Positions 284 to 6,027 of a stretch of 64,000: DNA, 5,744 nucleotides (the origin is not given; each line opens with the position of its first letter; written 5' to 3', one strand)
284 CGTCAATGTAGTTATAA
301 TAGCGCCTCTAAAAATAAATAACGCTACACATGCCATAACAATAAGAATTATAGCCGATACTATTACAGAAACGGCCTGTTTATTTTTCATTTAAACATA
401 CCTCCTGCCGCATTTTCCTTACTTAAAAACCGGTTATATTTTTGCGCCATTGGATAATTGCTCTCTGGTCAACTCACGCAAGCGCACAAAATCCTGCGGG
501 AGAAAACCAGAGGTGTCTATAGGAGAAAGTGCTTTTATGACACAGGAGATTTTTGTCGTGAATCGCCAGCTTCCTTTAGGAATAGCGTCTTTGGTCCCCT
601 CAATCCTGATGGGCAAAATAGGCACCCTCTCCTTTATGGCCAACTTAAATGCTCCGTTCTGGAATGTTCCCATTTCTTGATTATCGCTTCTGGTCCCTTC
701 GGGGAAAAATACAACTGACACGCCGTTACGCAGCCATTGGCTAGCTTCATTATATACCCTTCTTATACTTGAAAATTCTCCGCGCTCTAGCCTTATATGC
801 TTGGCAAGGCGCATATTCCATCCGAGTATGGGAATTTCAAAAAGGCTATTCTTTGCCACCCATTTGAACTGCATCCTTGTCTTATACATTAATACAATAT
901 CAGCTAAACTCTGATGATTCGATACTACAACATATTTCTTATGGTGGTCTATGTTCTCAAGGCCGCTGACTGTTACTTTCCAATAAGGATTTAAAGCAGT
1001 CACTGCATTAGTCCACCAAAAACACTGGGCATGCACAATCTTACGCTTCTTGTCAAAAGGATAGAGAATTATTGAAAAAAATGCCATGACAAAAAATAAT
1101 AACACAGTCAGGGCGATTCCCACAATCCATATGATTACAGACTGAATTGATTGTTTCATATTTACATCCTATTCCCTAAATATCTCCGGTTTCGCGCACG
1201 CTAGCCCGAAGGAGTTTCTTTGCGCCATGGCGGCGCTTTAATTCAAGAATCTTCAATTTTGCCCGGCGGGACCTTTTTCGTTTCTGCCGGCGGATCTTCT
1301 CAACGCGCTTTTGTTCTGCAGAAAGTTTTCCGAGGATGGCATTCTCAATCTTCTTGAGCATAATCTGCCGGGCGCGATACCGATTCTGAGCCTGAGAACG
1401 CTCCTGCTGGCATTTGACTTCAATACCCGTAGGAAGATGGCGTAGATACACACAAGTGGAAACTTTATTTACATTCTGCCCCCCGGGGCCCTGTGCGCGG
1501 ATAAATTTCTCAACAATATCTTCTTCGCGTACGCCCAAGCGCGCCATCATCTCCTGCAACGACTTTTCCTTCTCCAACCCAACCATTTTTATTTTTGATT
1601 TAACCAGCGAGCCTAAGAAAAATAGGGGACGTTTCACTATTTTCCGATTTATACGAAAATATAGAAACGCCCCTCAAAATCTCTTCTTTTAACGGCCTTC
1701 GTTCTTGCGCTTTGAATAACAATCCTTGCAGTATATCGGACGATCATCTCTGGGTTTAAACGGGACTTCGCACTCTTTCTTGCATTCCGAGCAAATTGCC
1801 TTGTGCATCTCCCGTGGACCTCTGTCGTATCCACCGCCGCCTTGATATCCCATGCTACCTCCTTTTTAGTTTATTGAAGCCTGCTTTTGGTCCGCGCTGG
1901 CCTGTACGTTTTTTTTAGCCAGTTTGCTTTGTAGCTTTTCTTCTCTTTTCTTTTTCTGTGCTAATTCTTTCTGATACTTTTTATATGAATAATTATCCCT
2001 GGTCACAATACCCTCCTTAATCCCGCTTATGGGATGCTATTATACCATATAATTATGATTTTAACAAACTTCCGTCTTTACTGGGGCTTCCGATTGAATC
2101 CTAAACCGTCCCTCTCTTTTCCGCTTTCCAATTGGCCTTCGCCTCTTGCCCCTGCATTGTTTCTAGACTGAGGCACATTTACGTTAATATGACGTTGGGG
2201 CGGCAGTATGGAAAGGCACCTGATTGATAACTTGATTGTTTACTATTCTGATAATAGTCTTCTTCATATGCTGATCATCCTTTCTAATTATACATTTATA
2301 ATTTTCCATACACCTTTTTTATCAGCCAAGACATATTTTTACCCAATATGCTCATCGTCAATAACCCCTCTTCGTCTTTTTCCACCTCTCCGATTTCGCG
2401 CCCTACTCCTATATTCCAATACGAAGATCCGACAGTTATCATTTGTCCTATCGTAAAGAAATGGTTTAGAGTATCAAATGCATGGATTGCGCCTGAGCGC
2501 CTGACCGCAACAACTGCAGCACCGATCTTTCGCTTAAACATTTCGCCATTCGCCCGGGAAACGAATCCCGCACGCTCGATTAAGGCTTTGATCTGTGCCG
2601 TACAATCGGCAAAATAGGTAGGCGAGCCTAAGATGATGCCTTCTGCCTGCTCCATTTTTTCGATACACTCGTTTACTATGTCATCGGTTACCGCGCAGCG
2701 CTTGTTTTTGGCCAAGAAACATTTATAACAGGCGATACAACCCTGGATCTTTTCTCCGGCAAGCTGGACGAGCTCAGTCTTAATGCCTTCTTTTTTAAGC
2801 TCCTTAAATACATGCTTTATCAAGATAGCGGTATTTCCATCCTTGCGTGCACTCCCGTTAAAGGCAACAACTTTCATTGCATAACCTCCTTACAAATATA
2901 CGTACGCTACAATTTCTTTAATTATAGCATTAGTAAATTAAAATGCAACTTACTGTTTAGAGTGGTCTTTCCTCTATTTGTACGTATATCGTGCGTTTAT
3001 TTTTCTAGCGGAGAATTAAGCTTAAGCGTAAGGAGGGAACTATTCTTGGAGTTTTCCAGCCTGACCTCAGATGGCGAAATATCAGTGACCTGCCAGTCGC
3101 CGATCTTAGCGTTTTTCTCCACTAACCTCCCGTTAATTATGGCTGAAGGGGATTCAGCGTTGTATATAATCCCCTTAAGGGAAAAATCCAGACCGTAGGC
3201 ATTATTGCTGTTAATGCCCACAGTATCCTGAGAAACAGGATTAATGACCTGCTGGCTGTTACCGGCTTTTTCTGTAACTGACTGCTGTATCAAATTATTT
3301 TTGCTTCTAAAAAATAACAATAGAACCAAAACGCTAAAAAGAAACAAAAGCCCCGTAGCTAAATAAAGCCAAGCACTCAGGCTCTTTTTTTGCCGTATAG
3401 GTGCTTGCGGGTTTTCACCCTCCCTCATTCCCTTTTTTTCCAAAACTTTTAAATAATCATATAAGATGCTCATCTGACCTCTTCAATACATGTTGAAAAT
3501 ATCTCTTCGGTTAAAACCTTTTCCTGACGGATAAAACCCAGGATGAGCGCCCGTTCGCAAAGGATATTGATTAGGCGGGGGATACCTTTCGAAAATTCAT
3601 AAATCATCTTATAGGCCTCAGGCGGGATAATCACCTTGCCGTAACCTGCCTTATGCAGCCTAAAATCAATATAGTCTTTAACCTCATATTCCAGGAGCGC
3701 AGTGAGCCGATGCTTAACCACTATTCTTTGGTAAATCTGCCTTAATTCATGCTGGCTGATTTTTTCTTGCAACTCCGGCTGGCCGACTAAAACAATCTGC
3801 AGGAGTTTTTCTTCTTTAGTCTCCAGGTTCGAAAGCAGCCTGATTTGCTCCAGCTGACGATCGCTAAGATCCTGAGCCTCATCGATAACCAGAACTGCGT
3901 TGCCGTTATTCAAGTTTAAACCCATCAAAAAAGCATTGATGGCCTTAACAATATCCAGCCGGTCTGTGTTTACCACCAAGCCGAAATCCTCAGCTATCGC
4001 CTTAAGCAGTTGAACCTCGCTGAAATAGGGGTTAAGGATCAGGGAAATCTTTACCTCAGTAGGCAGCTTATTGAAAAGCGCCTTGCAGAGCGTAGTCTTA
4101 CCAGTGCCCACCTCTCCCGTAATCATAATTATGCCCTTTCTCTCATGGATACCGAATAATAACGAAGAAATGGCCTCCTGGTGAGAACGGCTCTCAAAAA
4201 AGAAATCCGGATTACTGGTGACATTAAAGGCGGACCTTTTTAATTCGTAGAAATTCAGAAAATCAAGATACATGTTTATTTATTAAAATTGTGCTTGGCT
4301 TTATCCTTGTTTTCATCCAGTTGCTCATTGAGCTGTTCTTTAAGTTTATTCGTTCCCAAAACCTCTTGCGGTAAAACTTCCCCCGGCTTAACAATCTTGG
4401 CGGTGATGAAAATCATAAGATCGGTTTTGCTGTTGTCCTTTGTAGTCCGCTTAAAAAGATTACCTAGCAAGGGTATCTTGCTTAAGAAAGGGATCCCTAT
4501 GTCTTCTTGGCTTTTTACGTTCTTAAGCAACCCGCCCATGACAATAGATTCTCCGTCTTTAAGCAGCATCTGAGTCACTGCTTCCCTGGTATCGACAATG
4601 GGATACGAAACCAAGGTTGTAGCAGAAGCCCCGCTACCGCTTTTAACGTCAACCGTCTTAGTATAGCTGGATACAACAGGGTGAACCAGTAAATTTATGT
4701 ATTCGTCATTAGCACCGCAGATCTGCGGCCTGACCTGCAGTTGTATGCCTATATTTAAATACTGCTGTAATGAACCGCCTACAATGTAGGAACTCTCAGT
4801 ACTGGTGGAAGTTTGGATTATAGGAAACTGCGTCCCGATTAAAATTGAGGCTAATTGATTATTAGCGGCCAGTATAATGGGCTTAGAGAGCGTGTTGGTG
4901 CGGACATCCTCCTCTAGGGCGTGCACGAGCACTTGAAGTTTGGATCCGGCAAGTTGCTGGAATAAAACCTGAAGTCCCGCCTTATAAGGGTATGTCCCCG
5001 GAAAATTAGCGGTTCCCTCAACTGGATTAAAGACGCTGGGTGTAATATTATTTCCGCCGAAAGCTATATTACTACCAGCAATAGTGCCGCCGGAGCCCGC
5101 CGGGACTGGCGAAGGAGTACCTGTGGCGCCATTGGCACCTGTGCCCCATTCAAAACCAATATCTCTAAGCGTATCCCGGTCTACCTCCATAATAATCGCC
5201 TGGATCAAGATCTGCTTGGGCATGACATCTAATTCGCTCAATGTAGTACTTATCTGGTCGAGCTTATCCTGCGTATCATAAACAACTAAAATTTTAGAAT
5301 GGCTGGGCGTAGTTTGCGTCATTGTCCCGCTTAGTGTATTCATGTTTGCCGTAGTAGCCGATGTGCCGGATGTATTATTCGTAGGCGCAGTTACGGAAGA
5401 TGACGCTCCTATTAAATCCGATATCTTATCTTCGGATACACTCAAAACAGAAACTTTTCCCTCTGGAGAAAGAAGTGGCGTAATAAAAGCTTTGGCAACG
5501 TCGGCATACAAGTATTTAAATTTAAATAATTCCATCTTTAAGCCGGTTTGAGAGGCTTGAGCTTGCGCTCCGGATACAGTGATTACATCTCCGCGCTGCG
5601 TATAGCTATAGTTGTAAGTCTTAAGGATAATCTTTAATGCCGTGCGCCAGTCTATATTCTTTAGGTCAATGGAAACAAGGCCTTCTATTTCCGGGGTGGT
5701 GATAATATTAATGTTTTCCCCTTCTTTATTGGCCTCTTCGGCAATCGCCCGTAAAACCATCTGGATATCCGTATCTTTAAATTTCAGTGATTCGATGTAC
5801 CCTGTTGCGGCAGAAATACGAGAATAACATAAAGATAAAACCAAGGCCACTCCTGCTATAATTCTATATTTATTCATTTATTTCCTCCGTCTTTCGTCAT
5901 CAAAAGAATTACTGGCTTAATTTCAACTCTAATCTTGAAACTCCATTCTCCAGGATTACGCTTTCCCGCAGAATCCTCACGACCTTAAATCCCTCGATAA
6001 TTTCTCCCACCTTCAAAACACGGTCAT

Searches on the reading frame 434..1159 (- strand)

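Call 84: search_protein_families(library=pfam, proteins=[window:434-1159:-], max_evalue=0.00001)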
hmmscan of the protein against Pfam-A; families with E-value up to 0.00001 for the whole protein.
window:434-1159:- (241 aa): 1 family
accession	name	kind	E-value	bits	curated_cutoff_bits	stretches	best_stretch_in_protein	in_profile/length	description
PF01553.26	Acyltransferase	-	4.3e-31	107.9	23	1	61-186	1-131/132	Acyltransferase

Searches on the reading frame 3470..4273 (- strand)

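Call 83: search_protein_families(library=pfam, proteins=[window:3470-4273:-], max_evalue=0.00001)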
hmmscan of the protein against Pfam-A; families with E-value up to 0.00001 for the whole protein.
window:3470-4273:- (267 aa): 4 families
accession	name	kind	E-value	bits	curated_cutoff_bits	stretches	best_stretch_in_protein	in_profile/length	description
PF13401.12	AAA_22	-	5.6e-28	98.3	27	1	44-171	3-129/130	AAA domain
PF13191.12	AAA_16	-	1.2e-10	42.5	32.6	1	32-153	9-161/167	AAA ATPase domain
PF09848.15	SLFN-g3_helicase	-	8.1e-07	29.1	24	1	47-185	2-146/354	Schlafen group 3, DNA/RNA helicase domain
PF13604.12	AAA_30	-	2.8e-06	27.6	27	1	43-172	15-131/191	AAA domain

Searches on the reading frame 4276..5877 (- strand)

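Call 83: search_protein_families(library=pfam, proteins=[window:4276-5877:-], max_evalue=0.00001)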
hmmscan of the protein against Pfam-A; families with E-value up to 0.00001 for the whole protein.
window:4276-5877:- (533 aa): 2 families
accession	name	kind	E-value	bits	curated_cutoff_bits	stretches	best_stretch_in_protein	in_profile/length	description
PF00263.26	Secretin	-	2.2e-41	141.7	27.5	1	320-497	1-169/169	Bacterial type II and III secretion system protein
PF07660.19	STN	-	6.3e-09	35.9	28.4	1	58-102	3-50/52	Secretin and TonB N terminus short domain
